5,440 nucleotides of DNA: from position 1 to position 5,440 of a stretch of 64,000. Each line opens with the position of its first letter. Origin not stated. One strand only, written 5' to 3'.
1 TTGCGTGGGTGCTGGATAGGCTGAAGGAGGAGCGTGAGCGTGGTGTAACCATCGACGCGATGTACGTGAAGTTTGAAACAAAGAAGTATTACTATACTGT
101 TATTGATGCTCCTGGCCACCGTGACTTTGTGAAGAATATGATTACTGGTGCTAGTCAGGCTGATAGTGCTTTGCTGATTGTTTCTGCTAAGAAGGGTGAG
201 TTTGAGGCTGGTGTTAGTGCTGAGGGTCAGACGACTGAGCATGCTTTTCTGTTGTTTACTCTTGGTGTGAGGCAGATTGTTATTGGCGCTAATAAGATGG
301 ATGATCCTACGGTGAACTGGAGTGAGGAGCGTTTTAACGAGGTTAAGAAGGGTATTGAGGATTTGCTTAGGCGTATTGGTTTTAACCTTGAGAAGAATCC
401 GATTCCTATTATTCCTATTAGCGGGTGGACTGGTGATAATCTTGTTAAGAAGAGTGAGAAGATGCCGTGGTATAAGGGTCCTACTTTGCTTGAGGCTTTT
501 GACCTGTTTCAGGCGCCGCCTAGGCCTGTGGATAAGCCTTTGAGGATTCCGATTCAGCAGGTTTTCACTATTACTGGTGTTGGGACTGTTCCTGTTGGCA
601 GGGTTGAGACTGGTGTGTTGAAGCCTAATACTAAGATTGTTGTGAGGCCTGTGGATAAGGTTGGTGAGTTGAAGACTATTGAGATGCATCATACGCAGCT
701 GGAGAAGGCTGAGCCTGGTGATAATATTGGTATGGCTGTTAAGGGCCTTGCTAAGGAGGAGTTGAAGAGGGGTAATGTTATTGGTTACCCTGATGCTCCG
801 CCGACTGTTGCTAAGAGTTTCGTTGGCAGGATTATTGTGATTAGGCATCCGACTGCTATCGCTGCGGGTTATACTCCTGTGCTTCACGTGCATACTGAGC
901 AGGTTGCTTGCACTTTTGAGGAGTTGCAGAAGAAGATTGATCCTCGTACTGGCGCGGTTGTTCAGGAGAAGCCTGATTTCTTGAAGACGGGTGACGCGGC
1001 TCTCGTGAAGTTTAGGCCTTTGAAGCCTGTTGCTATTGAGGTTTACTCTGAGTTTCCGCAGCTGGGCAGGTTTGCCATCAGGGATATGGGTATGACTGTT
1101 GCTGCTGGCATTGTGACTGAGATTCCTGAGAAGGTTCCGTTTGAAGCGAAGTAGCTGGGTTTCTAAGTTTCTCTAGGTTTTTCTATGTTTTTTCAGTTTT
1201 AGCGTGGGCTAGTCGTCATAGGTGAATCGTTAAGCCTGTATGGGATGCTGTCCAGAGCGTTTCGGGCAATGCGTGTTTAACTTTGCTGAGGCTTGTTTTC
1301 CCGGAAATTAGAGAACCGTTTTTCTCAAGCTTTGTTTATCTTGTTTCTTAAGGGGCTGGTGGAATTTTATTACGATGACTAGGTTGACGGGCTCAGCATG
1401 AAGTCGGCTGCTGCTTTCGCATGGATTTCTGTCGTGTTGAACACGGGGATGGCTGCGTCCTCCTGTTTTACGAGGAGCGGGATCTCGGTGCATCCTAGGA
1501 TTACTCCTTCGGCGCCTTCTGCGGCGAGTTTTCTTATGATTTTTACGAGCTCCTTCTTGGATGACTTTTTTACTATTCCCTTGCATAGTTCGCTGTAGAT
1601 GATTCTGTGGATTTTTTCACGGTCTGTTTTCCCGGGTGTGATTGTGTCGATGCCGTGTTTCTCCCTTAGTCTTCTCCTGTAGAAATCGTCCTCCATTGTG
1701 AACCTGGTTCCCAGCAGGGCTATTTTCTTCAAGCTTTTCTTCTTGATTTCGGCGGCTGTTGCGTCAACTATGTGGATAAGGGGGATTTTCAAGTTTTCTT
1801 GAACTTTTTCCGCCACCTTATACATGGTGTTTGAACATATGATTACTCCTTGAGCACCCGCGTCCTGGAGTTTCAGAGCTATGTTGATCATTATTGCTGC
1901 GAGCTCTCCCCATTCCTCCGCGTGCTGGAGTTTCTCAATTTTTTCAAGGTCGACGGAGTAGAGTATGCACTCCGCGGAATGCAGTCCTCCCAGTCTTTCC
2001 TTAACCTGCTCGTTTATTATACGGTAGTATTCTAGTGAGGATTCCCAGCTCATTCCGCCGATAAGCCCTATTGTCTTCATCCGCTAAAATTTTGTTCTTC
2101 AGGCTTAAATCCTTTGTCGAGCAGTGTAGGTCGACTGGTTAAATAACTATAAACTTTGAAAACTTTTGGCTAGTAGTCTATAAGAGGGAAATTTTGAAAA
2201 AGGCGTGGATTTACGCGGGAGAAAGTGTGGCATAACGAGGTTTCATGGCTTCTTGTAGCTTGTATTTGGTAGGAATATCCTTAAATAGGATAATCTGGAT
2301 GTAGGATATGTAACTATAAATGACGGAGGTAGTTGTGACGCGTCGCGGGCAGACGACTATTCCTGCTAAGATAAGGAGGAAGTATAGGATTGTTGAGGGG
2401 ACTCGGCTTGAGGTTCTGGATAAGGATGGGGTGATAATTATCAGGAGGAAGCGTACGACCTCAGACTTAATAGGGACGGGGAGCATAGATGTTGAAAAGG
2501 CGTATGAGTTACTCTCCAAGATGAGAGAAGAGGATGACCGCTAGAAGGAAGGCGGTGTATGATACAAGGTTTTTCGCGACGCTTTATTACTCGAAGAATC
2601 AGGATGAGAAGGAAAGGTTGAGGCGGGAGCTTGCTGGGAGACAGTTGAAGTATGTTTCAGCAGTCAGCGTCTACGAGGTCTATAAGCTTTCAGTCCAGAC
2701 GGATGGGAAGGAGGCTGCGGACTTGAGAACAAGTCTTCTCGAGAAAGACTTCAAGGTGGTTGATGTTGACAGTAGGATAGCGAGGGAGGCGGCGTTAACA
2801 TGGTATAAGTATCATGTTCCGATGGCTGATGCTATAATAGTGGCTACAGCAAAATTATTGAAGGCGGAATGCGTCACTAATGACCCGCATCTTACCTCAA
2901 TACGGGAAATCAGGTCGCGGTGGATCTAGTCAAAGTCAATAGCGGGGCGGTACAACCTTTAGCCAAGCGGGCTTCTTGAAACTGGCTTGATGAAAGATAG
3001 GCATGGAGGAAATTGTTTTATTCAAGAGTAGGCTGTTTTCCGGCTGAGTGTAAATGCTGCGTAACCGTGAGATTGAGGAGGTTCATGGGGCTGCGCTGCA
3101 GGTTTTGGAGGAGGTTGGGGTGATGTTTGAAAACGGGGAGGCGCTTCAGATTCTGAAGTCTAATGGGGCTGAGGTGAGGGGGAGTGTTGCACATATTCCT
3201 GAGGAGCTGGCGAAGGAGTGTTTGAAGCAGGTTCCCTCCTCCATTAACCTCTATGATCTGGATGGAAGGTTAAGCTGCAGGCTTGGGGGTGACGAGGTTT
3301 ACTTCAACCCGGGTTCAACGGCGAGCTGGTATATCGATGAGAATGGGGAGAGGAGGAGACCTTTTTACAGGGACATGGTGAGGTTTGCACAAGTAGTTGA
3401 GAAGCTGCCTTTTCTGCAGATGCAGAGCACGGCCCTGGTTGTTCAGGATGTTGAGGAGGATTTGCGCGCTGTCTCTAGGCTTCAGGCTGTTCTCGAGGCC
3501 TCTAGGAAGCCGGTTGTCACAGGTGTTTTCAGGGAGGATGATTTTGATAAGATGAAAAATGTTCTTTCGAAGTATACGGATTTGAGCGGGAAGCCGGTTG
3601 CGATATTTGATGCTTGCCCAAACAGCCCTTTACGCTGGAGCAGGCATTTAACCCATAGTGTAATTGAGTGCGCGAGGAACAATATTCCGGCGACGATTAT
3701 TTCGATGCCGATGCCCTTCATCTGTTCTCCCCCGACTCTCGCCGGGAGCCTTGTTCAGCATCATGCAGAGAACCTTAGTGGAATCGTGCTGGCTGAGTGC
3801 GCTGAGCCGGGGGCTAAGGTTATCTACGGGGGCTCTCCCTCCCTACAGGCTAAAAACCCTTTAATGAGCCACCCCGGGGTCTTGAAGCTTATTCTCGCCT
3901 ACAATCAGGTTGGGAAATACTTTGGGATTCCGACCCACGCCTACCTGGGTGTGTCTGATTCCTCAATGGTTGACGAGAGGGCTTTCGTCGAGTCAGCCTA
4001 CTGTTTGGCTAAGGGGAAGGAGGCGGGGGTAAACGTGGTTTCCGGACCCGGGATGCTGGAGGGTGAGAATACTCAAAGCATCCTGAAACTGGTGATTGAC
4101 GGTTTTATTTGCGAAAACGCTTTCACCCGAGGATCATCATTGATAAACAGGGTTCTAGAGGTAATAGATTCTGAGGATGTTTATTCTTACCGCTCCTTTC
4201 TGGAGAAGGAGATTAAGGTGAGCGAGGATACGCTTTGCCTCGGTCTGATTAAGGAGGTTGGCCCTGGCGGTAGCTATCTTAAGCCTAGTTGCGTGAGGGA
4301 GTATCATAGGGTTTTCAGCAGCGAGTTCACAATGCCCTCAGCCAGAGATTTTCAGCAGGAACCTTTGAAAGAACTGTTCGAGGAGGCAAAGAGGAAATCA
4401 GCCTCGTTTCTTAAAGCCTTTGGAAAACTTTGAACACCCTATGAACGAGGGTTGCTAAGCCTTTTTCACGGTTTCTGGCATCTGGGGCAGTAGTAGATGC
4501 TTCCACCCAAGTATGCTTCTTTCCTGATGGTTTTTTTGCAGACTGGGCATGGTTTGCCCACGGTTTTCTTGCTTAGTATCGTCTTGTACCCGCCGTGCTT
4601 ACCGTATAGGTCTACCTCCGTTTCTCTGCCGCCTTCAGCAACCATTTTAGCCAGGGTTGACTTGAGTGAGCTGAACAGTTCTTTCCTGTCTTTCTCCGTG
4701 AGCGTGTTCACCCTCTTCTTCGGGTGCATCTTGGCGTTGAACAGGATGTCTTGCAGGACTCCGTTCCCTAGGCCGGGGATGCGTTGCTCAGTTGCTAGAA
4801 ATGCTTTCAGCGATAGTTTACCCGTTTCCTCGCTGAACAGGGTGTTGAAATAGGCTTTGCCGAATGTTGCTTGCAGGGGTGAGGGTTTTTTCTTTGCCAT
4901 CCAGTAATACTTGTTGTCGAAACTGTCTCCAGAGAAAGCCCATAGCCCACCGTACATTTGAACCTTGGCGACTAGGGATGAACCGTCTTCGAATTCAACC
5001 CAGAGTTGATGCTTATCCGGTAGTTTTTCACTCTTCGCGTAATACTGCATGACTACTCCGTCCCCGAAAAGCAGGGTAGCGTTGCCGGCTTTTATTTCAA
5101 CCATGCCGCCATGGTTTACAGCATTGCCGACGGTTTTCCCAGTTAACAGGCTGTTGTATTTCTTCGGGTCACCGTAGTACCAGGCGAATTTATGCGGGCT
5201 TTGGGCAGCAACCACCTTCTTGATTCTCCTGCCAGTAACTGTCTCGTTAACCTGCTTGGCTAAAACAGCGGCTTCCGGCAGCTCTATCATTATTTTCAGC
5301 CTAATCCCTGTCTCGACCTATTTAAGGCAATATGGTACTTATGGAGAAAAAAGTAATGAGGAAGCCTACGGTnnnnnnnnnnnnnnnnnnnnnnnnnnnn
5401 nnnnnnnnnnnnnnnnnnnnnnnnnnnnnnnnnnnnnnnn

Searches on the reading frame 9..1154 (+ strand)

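Call 48: search_protein_families(library=pfam, proteins=[window:9-1154:+], max_evalue=0.00001)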
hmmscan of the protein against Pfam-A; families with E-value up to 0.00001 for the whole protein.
window:9-1154:+ (381 aa): 5 families
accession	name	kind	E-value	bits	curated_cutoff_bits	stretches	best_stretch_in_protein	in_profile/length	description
PF00009.33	GTP_EFTU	-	8.6e-38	130.2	26.5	1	2-165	44-183/188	Elongation factor Tu GTP binding domain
PF22594.2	GTP-eEF1A_C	-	2.4e-35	121.4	27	1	271-370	2-101/101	GTP-eEF1A C-terminal domain-like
PF03143.23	GTP_EFTU_D3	-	1.1e-27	96.8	27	1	265-372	2-105/106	Elongation factor Tu C-terminal domain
PF03144.31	GTP_EFTU_D2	-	1.6e-15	57.7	30.3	1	192-258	1-72/73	Elongation factor Tu domain 2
PF14578.12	GTP_EFTU_D4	-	4.9e-06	26.8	23.8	0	194-255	19-82/86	Elongation factor Tu domain 4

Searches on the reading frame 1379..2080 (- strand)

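Call 48: search_protein_families(library=pfam, proteins=[window:1379-2080:-], max_evalue=0.00001)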
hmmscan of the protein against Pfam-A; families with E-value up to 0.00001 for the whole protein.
window:1379-2080:- (233 aa): 1 family
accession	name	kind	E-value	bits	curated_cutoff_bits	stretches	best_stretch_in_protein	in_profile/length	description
PF01177.27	Asp_Glu_race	-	1e-45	156.6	31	1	7-224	1-211/211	Asp/Glu/Hydantoin racemase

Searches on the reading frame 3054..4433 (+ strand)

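Call 48: search_protein_families(library=pfam, proteins=[window:3054-4433:+], max_evalue=0.00001)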
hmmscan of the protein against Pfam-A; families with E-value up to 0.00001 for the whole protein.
window:3054-4433:+ (459 aa): 1 family
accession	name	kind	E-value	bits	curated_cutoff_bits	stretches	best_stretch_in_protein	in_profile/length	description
PF06253.16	MTTB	-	4.1e-55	187.2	25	1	2-355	34-395/500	Trimethylamine methyltransferase (MTTB)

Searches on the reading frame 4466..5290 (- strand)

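Call 48: search_protein_families(library=pfam, proteins=[window:4466-5290:-], max_evalue=0.00001)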
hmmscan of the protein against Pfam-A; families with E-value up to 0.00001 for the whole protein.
window:4466-5290:- (274 aa): 2 families
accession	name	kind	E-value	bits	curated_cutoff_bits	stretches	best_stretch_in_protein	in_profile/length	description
PF06831.19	H2TH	-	1.4e-10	41.4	34.7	1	136-224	3-89/93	Formamidopyrimidine-DNA glycosylase H2TH domain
PF01149.29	Fapy_DNA_glyco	-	1.2e-07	32.8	25.5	1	1-106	1-106/117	Formamidopyrimidine-DNA glycosylase N-terminal domain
